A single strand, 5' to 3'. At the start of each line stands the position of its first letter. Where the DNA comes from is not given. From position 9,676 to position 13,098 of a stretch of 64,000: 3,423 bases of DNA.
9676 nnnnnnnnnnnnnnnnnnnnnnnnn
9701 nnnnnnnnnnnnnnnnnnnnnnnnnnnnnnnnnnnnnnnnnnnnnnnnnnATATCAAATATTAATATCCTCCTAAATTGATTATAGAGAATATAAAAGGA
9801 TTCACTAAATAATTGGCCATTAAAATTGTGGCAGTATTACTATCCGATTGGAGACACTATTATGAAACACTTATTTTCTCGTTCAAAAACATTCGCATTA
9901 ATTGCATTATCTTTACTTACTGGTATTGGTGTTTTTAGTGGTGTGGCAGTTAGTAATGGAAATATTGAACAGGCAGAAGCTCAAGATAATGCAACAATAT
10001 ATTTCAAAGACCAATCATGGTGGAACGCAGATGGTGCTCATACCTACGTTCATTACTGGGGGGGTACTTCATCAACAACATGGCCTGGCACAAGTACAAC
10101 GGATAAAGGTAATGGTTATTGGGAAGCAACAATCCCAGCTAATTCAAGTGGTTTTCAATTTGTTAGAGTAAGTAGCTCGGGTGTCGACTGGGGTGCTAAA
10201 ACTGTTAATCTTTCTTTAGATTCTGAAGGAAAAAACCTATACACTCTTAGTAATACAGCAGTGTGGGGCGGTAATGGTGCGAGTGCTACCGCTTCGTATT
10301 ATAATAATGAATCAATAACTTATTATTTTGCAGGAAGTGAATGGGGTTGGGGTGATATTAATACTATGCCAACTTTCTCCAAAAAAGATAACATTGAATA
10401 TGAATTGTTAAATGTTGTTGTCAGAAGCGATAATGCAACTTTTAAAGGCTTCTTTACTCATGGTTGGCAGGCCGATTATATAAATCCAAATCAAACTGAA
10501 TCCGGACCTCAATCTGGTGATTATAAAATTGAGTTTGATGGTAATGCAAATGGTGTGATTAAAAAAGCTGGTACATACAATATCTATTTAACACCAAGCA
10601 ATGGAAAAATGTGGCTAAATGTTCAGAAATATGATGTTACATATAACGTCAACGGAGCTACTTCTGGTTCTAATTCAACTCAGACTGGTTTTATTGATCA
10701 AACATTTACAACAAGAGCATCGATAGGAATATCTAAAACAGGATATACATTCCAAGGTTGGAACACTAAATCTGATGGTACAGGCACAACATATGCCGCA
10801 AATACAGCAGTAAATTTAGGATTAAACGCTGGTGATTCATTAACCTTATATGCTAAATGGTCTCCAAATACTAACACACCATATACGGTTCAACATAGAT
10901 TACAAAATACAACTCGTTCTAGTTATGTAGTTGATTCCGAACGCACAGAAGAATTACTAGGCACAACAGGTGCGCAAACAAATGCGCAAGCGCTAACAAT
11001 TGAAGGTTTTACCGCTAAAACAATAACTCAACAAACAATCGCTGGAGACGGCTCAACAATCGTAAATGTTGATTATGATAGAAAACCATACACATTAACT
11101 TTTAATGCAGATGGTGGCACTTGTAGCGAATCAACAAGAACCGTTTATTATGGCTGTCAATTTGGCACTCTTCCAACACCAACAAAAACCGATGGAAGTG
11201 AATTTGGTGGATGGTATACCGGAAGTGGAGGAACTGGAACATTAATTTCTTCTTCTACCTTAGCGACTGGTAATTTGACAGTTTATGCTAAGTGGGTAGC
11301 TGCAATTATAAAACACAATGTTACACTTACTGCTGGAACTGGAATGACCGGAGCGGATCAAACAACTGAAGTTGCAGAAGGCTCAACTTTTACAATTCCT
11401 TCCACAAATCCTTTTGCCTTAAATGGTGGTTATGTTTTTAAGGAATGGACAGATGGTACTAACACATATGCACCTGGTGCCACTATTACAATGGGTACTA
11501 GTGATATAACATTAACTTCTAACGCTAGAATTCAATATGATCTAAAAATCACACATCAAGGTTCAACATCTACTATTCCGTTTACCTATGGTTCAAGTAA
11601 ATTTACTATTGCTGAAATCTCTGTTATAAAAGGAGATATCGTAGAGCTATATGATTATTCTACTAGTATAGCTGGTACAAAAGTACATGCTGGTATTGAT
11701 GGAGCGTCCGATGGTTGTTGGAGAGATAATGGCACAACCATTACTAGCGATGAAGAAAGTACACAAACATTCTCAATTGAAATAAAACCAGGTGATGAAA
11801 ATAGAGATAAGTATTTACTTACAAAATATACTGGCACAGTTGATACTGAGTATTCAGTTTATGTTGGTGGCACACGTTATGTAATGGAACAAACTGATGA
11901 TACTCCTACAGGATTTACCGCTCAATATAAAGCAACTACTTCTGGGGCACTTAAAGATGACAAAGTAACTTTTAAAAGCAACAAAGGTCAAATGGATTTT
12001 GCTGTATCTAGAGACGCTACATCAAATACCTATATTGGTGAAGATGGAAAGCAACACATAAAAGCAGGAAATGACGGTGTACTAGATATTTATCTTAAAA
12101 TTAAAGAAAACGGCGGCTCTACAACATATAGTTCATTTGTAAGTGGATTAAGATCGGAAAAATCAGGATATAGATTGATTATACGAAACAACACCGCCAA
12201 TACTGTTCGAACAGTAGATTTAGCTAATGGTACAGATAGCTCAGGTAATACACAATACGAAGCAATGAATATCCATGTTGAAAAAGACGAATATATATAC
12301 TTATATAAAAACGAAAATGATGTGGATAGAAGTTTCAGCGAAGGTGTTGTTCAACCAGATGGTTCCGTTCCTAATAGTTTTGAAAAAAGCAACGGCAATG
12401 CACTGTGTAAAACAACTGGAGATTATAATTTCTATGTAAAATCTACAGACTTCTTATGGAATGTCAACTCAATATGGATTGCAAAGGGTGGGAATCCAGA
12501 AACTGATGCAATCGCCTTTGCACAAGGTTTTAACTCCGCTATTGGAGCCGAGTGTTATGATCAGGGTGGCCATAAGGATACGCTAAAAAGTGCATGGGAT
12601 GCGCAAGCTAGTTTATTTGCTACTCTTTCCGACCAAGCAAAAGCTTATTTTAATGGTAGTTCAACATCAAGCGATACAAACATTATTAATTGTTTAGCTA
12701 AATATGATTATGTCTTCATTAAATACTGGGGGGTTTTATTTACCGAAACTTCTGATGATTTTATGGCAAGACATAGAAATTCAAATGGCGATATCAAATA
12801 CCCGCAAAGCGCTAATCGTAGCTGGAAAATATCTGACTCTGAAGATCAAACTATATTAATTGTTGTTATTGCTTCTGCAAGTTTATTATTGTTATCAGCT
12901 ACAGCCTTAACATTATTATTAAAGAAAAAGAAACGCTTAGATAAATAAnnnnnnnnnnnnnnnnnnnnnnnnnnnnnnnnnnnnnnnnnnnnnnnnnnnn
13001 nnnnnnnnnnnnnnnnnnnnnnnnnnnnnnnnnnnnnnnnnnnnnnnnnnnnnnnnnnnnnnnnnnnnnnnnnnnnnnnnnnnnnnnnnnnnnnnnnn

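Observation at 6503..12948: Paralogous surface proteins combine a CBM25/26-like module, Flg_new repeats and a non-LPXTG tripartite C-terminal anchor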

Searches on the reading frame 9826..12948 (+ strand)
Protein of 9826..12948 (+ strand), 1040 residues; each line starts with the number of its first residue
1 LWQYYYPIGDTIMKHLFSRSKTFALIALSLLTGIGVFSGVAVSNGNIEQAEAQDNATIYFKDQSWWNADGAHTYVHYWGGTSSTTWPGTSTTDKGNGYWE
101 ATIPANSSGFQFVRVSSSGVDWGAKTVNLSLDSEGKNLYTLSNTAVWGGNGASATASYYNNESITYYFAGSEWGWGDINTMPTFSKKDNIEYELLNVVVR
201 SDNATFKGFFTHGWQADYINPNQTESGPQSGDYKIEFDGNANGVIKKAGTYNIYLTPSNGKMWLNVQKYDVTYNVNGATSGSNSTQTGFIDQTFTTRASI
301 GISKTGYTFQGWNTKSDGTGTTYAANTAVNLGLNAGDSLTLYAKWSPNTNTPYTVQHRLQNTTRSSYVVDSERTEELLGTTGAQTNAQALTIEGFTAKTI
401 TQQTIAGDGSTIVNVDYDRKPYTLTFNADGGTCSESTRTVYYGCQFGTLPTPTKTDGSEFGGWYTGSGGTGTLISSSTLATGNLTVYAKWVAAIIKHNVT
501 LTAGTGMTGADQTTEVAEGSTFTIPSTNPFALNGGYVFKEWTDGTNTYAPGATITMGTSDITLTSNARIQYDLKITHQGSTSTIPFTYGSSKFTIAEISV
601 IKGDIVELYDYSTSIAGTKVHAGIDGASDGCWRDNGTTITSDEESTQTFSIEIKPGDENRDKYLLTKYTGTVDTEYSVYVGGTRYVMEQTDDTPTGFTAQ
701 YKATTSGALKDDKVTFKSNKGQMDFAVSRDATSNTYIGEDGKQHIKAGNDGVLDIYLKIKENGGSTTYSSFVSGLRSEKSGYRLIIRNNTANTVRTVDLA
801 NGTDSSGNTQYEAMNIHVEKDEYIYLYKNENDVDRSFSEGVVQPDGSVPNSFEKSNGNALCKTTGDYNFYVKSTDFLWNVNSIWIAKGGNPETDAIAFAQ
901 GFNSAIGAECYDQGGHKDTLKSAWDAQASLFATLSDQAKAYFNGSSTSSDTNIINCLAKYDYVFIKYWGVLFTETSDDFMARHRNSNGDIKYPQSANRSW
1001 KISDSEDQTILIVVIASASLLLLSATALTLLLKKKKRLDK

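Call 3: search_protein_families(library=pfam, proteins=[window:9826-12948:+], max_evalue=0.01)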
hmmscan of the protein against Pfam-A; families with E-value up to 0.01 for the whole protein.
window:9826-12948:+ (1040 aa): 2 families
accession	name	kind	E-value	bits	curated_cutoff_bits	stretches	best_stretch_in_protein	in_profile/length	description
PF09479.16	Flg_new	-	1.2e-24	86.6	27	2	422-489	1-65/65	Listeria-Bacteroides repeat domain (List_Bact_rpt)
PF16738.10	CBM26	-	0.00025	21.6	28.1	1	58-107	1-51/70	Starch-binding module 26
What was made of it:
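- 9862..12948 (+): Gene B, 1028-aa paralog: signal peptide, CBM26-like module (about 9982-10356), Flg_new repeats (about 10696-11295), long unassigned region, C-terminal anchor module (12409-12948; TM 12850-12921). Pfam Flg_new 1.2e-24 and CBM26 21.6 bits (call 3).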

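Call 8: search_protein_families(library=ncbifam, proteins=[window:9862-12948:+], max_evalue=1)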
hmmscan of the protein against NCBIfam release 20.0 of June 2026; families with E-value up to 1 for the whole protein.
window:9862-12948:+ (1028 aa): 2 families
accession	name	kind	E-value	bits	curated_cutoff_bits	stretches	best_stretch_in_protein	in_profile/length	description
TIGR02543.1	List_Bact_rpt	repeat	2.3e-10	40.6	20.95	2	291-337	2-44/44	TIGR02543 family repeat protein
NF041112.1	chap_CsgH_alph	subfamily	0.31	11.1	35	0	532-570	48-86/91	curli-like amyloid fiber formation chaperone CsgH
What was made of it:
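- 9862..12948 (+): TIGR02543 2.3e-10 (call 8)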

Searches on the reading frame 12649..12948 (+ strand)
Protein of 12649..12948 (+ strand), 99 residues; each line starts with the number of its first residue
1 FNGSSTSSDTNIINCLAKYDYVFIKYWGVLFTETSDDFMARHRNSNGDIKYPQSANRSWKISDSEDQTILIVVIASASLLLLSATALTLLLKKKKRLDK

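Call 8: search_protein_families(library=ncbifam, proteins=[window:12649-12948:+], max_evalue=1)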
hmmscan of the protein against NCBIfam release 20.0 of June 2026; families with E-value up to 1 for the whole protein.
window:12649-12948:+ (99 aa): 2 families
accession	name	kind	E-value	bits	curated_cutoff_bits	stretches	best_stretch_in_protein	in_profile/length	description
NF002460.0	PRK01658.1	subfamily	0.072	13.1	112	1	65-96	87-118/122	CidA/LrgA family holin-like protein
TIGR02595.1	PEP_CTERM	domain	0.47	11.4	16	1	77-96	5-24/24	PEP-CTERM sorting domain-containing protein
